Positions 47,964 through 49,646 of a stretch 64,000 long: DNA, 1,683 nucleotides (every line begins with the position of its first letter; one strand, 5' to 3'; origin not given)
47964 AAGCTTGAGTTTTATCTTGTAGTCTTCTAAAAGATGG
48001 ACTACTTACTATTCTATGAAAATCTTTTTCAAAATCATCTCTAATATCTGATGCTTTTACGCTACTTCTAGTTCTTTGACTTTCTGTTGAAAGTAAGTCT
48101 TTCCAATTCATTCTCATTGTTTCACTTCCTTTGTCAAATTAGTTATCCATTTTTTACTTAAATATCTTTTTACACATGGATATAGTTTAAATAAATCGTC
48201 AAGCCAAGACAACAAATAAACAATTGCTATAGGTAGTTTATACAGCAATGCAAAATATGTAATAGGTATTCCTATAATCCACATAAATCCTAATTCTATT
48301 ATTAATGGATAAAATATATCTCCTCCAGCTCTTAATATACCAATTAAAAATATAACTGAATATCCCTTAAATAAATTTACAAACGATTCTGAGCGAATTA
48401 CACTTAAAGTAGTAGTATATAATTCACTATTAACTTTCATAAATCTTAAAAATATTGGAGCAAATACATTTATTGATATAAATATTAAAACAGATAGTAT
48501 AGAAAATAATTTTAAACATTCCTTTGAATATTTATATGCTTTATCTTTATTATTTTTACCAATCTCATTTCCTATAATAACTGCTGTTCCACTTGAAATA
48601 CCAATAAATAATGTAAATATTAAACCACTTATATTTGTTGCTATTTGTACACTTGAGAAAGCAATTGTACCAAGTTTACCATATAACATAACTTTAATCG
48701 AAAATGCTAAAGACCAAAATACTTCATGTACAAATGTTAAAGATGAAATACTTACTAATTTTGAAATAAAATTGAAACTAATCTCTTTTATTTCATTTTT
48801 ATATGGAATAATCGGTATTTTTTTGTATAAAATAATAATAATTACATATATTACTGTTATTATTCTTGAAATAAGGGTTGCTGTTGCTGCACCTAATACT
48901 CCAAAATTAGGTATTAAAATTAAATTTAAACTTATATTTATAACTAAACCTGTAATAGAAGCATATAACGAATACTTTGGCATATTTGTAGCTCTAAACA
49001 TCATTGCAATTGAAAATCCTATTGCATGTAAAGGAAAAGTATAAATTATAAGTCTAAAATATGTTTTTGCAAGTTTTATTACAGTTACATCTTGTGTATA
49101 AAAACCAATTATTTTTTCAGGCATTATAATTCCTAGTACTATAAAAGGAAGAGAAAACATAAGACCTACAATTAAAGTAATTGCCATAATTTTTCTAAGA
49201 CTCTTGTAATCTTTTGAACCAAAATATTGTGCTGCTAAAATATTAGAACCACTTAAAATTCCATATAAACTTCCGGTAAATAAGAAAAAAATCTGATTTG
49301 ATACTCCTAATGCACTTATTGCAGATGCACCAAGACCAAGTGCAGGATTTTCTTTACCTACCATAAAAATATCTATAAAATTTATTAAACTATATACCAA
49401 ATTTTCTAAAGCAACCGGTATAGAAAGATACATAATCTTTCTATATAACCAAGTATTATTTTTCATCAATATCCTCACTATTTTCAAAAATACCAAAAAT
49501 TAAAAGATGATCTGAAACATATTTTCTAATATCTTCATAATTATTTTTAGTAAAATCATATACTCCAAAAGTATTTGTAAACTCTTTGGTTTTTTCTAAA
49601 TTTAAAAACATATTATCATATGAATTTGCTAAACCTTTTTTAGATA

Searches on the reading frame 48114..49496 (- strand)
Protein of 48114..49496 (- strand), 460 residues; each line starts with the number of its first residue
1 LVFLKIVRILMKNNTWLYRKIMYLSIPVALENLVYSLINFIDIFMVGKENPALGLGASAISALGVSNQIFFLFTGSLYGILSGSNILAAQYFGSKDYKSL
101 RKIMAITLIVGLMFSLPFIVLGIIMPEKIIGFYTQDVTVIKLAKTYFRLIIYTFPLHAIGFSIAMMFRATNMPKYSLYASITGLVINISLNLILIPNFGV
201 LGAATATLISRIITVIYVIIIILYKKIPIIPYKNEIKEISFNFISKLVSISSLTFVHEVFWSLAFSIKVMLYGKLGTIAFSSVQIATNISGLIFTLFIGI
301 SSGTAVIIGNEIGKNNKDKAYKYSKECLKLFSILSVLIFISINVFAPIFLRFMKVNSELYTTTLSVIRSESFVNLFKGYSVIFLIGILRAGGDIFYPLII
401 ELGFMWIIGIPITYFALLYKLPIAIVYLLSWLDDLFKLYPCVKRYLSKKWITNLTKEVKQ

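Call 64: search_protein_families(library=pfam, proteins=[window:48114-49496:-], max_evalue=0.00001)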
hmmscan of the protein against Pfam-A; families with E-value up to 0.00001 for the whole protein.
window:48114-49496:- (460 aa): 1 family
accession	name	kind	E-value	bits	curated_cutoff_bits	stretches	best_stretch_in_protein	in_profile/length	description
PF01554.23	MatE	-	5.8e-48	163.1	24.9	2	27-193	1-161/161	MatE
